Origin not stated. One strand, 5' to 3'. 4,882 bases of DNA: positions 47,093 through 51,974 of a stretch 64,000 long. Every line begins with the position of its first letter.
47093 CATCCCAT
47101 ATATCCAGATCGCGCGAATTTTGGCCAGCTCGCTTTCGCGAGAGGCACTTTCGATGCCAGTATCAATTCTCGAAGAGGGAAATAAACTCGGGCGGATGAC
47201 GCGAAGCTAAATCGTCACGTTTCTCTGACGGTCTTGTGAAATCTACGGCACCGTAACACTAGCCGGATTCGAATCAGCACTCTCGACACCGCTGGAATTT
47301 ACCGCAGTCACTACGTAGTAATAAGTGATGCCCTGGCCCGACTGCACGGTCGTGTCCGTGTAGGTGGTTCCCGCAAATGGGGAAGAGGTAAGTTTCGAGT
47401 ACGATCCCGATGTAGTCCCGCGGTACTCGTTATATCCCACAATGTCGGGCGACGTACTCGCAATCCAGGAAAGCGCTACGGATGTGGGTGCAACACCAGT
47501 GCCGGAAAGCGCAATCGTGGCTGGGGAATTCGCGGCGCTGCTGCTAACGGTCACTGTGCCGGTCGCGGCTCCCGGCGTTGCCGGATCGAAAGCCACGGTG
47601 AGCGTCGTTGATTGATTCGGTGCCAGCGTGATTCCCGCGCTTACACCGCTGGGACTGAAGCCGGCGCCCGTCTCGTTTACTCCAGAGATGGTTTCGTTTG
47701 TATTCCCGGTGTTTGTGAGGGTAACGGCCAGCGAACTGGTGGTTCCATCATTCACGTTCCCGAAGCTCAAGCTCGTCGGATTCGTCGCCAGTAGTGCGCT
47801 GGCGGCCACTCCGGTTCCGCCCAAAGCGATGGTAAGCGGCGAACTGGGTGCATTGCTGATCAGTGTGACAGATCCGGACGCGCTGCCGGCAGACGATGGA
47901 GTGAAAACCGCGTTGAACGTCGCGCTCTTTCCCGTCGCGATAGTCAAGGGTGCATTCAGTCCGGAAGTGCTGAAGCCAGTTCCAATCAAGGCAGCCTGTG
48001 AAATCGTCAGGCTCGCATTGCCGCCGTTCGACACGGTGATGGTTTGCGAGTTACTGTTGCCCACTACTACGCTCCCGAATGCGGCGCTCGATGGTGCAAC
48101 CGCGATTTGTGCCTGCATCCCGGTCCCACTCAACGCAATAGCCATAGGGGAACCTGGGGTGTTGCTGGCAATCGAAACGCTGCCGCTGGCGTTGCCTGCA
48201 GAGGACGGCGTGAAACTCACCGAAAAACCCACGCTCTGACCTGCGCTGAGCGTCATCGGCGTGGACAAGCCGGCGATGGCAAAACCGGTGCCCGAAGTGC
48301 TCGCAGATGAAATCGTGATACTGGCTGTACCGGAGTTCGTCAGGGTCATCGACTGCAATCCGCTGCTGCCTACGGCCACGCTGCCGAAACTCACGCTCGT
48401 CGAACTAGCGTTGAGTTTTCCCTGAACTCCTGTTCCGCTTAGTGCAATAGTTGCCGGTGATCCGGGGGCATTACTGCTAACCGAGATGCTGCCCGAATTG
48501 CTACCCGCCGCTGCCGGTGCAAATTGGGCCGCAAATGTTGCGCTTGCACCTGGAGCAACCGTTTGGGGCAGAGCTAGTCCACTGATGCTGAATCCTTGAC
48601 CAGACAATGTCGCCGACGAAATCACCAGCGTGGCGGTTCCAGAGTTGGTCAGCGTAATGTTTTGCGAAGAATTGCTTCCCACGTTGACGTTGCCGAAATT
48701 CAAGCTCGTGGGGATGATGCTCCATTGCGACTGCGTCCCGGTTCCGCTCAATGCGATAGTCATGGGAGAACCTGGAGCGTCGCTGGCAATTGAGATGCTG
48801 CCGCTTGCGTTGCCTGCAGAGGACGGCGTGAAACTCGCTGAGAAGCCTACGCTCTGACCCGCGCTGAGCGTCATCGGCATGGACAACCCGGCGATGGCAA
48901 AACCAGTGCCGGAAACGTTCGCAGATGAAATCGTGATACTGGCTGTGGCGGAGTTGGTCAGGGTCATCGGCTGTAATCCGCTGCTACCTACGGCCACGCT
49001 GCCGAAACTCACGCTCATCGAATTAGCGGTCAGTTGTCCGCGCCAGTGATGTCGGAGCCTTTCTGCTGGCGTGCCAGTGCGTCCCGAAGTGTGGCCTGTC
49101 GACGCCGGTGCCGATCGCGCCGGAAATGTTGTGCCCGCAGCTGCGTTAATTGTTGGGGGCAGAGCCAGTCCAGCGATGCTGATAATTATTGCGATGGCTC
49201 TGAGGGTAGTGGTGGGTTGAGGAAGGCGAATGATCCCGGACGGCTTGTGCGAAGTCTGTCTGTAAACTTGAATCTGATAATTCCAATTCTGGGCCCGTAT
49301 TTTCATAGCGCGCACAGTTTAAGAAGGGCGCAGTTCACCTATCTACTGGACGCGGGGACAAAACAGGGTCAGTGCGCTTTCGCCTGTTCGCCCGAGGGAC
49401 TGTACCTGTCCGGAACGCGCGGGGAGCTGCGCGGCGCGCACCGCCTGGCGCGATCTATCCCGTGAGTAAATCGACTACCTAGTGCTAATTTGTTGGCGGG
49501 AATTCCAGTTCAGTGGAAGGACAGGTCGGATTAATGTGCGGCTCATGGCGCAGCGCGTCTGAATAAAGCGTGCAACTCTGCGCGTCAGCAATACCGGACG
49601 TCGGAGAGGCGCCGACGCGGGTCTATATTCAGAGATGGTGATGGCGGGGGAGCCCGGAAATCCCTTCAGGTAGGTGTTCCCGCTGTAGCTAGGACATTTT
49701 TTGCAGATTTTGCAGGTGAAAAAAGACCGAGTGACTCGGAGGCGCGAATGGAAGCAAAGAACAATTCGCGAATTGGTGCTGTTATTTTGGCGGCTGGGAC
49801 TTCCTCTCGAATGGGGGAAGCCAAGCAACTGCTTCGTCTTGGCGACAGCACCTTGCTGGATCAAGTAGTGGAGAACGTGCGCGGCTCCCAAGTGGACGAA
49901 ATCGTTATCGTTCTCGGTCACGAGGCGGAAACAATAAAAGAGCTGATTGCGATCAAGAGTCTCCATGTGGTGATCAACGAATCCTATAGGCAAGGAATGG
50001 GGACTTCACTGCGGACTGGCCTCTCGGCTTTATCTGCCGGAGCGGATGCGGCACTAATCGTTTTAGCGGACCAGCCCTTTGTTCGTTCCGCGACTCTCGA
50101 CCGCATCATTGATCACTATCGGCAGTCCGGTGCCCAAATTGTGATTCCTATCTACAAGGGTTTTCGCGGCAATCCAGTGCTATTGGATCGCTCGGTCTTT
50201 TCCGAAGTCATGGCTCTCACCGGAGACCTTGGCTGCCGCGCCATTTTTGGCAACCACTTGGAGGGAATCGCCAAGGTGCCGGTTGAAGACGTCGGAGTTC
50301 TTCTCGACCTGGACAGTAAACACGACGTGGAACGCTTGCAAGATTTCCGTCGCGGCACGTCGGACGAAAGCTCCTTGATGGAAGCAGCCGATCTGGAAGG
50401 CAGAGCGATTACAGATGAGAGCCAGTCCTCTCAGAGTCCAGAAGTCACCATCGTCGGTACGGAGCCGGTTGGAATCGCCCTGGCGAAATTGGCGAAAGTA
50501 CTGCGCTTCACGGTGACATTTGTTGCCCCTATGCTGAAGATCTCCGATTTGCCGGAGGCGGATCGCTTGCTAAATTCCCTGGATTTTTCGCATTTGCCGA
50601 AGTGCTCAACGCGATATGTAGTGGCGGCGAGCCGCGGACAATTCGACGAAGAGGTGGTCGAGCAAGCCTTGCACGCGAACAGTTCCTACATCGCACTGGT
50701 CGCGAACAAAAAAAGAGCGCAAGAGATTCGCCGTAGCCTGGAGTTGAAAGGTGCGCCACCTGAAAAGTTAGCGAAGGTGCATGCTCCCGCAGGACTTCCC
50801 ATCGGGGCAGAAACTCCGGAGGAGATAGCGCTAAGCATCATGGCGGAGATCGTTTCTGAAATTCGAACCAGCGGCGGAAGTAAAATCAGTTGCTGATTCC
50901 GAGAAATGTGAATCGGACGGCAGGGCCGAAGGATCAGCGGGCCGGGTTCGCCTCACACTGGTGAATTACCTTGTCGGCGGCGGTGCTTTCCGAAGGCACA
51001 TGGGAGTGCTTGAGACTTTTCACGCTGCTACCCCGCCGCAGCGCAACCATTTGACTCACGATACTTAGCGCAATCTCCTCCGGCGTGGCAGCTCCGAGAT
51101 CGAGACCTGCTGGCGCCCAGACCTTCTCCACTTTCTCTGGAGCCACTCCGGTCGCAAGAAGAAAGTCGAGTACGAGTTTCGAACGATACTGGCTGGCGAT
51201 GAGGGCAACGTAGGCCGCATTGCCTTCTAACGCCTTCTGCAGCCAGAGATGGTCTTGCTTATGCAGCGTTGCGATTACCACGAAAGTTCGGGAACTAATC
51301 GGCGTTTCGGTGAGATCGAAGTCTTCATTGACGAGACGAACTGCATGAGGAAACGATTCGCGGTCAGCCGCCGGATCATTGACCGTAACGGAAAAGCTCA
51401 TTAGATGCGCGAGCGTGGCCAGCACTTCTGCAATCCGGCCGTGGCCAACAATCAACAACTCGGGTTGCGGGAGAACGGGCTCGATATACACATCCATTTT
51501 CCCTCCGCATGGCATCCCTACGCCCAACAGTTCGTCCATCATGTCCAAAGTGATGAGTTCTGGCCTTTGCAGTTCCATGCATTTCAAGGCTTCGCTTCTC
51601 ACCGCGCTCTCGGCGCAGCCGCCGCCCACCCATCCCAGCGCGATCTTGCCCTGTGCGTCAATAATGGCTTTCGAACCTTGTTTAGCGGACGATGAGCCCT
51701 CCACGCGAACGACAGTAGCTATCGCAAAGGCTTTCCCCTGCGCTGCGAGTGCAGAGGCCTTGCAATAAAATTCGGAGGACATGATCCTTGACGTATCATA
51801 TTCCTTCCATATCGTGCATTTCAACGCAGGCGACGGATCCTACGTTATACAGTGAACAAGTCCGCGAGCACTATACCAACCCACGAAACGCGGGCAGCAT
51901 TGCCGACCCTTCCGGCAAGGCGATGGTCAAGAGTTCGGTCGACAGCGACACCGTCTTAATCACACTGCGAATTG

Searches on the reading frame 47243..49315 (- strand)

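Call 15: search_protein_families(library=pfam, proteins=[window:47243-49315:-], max_evalue=0.001)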
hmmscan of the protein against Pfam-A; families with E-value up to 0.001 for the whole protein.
window:47243-49315:- (690 aa): 18 families
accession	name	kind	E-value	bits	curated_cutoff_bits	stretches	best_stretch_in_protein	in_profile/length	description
PF22073.2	Cep192_D4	-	8.2e-59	197.1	35.5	5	508-607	3-111/112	Cep192 domain 4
PF22544.2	HYDIN_VesB_CFA65-like_Ig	-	2.7e-51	172.3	25.5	5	202-294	7-99/100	HYDIN/CFA65/VesB-like, Ig-like domain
PF15780.11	ASH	-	1.6e-50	169.8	27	5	409-490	12-93/98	Abnormal spindle-like microcephaly-assoc'd, ASPM-SPD-2-Hydin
PF07610.17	DUF1573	-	1.6e-40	137.5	26.1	4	513-606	5-97/98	Protein of unknown function (DUF1573)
PF12371.14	TMEM131_like_N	-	6.3e-25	87.7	28.8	1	199-279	2-82/84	Transmembrane protein 131-like N-terminal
PF24771.2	Ig_CFAP74_1st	-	1.3e-17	64.4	29.2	0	307-386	7-88/97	CFAP74 first Ig-like domain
PF24507.1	Ig_CFAP65_4th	-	8.8e-16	58.5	27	0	563-607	33-76/76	CFAP65, fourth Ig-like domain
PF22067.2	Cep192_D3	-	2.8e-12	47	27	0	308-376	9-75/99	Cep192 domain 3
PF24798.1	Ig-CFAP74_4th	-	2.5e-11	44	28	0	512-607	2-95/95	CFAP74 forth Ig-like domain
PF25248.1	Ig_CFAP65_8th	-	3.7e-11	43.3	25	0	202-230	8-36/128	CFAP65, eight Ig-like domain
PF22064.2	Cep192_D2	-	4.1e-11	43.8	27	0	204-251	13-64/154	Cep192 domain 2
PF22066.2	Cep192_D8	-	9e-10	39.1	33.5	0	302-398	7-99/101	Cep192 domain 8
PF14874.12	PapD-like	-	1.1e-08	35.6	27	0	509-537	4-32/102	Flagellar-associated PapD-like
PF24770.2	Ig-CFAP74_2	-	5.6e-08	33.9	27.4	0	412-433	9-30/185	CFAP74 second Ig-like domain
PF00630.25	Filamin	-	2e-07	32.2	26.9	0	526-591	22-83/93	Filamin/ABP280 repeat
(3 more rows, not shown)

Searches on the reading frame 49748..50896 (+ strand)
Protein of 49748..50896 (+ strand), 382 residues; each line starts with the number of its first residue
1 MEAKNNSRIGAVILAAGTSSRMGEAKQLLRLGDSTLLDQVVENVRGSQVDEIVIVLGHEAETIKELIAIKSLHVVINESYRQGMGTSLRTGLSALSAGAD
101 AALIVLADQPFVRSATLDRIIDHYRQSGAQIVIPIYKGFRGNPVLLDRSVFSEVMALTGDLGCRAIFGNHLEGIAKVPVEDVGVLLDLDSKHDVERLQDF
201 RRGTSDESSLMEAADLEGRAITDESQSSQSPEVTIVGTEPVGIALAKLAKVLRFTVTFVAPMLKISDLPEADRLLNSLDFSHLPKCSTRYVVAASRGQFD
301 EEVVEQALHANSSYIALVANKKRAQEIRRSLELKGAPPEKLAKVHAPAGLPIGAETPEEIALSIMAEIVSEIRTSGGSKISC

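Call 15: search_protein_families(library=pfam, proteins=[window:49748-50896:+], max_evalue=0.001)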
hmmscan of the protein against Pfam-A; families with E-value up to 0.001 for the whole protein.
window:49748-50896:+ (382 aa): 5 families
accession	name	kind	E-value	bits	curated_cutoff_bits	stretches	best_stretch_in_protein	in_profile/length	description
PF12804.13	NTP_transf_3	-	2.9e-41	141.8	27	1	11-170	1-157/160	MobA-like NTP transferase domain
PF13478.12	XdhC_C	-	8.5e-30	104.3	29.7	1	234-368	2-125/125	XdhC Rossmann domain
PF01128.25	IspD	-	3.8e-11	43.6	27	1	11-135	3-130/221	2-C-methyl-D-erythritol 4-phosphate cytidylyltransferase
PF00483.29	NTP_transferase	-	3.3e-06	27.3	21.2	1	11-131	2-131/245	Nucleotidyl transferase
PF02348.25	CTP_transf_3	-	4.1e-06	27.2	22.6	1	12-130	3-121/217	Cytidylyltransferase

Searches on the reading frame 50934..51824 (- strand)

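Call 53: search_protein_families(library=pfam, proteins=[window:50934-51824:-], max_evalue=0.00001)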
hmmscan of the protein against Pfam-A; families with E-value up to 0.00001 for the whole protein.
window:50934-51824:- (296 aa): 2 families
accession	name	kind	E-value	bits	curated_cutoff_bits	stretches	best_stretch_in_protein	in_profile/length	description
PF13478.12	XdhC_C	-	1.5e-28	100.2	29.7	1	123-259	1-125/125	XdhC Rossmann domain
PF02625.21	XdhC_CoxI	-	6.5e-20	71.3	24.3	1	27-93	2-67/68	XdhC and CoxI family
